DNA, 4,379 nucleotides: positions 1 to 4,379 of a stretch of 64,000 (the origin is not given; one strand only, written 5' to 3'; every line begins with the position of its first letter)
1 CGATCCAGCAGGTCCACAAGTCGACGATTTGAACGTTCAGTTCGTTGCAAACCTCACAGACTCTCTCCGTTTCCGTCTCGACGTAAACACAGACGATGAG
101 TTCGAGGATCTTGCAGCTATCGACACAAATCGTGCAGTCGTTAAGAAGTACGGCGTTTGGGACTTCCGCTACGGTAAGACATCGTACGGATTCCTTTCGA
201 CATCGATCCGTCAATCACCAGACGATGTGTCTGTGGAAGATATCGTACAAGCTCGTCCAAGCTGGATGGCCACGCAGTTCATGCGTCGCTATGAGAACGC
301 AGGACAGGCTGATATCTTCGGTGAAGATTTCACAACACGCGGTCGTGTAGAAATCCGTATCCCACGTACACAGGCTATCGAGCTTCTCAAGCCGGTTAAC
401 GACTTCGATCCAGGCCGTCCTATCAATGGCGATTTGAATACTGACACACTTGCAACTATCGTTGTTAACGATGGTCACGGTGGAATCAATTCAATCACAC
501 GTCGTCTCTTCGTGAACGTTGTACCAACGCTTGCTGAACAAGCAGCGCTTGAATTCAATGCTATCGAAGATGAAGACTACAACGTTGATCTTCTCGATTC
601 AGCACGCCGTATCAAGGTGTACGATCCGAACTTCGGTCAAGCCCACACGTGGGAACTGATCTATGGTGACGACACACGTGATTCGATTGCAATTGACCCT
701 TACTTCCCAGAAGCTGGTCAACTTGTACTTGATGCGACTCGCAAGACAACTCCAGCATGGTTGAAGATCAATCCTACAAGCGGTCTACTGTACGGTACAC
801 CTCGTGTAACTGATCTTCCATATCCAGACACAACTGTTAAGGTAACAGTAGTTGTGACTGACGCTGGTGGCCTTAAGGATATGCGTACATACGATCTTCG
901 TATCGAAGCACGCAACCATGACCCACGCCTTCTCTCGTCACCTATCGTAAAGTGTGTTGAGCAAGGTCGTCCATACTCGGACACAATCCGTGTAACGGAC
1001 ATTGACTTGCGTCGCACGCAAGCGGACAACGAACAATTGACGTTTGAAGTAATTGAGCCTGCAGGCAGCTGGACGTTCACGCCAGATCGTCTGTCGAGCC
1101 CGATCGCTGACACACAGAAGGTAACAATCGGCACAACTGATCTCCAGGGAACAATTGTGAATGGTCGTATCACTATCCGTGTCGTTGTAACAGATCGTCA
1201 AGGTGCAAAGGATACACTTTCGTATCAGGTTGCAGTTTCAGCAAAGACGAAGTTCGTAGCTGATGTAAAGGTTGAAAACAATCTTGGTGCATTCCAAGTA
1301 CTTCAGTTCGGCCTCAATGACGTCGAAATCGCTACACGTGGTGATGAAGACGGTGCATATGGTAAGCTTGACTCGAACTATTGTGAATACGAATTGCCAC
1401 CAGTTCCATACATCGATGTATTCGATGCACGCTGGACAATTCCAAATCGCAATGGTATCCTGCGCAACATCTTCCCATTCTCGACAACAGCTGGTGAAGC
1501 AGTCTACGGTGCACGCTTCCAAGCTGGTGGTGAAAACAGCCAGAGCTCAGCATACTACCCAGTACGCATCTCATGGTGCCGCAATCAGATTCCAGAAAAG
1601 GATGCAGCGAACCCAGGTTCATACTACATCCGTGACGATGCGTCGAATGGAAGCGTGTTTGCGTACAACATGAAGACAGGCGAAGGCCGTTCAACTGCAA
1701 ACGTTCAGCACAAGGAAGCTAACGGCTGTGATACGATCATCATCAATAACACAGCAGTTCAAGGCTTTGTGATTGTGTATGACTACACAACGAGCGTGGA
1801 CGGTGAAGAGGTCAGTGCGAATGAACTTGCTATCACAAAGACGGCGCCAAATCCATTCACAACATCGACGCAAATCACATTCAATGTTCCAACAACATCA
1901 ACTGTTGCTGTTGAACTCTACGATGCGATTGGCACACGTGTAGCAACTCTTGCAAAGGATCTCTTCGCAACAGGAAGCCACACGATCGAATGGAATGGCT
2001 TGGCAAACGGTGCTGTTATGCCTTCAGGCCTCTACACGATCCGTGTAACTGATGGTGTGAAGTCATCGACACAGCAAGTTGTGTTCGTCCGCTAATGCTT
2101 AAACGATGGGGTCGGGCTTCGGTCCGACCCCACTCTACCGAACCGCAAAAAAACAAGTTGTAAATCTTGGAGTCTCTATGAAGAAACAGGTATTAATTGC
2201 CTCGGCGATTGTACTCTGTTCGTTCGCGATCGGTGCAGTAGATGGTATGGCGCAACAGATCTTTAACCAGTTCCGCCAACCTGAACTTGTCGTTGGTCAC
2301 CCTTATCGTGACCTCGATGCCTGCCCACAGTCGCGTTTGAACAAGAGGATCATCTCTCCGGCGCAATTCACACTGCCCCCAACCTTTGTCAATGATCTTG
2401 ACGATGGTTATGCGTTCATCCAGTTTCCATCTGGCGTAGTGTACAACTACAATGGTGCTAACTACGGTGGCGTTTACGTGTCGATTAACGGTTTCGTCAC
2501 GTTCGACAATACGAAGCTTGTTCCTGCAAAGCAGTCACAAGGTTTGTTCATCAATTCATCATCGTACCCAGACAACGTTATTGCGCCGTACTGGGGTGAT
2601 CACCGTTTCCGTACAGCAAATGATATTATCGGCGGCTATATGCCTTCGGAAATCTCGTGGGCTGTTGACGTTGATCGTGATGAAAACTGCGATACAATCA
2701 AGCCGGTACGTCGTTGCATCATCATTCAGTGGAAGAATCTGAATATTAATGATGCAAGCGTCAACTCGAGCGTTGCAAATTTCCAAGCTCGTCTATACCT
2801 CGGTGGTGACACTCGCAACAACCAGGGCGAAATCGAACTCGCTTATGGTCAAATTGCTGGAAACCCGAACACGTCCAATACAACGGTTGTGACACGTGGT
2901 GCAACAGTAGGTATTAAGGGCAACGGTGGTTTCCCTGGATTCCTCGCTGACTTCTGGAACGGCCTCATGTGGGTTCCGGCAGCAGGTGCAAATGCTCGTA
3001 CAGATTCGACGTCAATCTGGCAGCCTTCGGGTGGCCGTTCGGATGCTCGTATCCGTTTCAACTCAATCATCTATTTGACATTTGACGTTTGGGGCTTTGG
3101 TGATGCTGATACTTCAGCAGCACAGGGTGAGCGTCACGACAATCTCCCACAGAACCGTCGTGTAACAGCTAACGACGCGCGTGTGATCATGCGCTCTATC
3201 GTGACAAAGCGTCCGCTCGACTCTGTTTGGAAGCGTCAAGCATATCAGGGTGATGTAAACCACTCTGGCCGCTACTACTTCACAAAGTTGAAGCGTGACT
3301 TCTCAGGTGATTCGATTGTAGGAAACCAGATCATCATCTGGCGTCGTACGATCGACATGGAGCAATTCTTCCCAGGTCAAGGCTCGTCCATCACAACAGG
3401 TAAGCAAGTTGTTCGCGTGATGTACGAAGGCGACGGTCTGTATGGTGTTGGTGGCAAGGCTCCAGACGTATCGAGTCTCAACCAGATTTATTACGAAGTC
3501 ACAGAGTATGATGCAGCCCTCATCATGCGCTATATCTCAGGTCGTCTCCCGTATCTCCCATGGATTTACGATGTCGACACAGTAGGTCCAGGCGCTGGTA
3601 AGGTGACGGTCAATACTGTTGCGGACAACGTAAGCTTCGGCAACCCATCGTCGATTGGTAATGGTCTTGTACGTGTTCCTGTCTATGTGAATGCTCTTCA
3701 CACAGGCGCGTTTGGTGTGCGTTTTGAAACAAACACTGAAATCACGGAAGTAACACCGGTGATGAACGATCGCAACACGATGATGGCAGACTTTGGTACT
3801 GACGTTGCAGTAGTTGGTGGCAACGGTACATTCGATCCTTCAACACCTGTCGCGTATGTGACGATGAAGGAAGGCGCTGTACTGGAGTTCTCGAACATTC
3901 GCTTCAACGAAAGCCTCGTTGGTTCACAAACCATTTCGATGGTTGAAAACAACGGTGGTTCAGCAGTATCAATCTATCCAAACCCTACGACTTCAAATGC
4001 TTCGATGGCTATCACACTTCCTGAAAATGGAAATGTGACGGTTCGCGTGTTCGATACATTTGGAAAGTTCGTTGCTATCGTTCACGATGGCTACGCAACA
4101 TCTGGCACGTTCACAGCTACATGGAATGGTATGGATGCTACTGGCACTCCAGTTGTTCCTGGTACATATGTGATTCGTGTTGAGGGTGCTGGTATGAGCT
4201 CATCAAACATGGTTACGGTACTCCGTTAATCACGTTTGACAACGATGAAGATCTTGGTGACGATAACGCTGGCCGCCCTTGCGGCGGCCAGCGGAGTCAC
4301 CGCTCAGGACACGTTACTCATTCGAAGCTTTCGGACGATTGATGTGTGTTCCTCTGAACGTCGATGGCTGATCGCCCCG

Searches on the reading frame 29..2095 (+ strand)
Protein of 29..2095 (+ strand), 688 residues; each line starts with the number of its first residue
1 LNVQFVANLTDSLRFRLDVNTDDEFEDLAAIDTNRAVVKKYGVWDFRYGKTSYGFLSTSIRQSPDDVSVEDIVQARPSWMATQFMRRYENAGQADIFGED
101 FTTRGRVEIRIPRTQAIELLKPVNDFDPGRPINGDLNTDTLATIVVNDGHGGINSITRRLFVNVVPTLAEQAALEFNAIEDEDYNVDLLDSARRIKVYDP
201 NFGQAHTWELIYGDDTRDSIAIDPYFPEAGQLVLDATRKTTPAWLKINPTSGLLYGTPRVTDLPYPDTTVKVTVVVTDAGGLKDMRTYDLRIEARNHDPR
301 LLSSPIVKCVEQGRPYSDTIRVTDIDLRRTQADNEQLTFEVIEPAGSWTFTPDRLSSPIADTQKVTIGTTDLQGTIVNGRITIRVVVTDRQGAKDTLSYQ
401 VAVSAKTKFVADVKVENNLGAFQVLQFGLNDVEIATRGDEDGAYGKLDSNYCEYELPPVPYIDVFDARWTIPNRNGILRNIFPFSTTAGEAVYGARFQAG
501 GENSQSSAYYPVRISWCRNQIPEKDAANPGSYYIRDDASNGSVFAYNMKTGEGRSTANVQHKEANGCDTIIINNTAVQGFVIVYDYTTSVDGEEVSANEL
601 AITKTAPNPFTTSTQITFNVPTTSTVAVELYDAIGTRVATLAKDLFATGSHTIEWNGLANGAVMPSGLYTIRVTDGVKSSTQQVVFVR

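Call 72: search_protein_families(library=pfam, max_evalue=0.0001, proteins=[window:29-2095:+])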
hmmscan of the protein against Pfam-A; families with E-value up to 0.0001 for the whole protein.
window:29-2095:+ (688 aa): 3 families
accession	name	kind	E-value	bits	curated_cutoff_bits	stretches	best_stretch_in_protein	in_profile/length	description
PF13860.13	FlgD_ig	-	1e-07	32.2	27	1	613-674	11-74/79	FlgD Ig-like domain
PF05345.18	He_PIG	-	7.4e-07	30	24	1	233-292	38-95/96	Putative Ig domain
PF18962.6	Por_Secre_tail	-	2.1e-05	25.2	27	0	607-685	3-74/75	Secretion system C-terminal sorting domain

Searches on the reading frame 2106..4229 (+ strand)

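Call 72: search_protein_families(library=pfam, max_evalue=0.0001, proteins=[window:2106-4229:+])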
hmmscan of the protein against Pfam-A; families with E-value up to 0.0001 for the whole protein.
window:2106-4229:+ (707 aa): 1 family
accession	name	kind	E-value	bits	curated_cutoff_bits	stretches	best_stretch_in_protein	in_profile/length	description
PF13860.13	FlgD_ig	-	4.2e-08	33.5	27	1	630-694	10-75/79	FlgD Ig-like domain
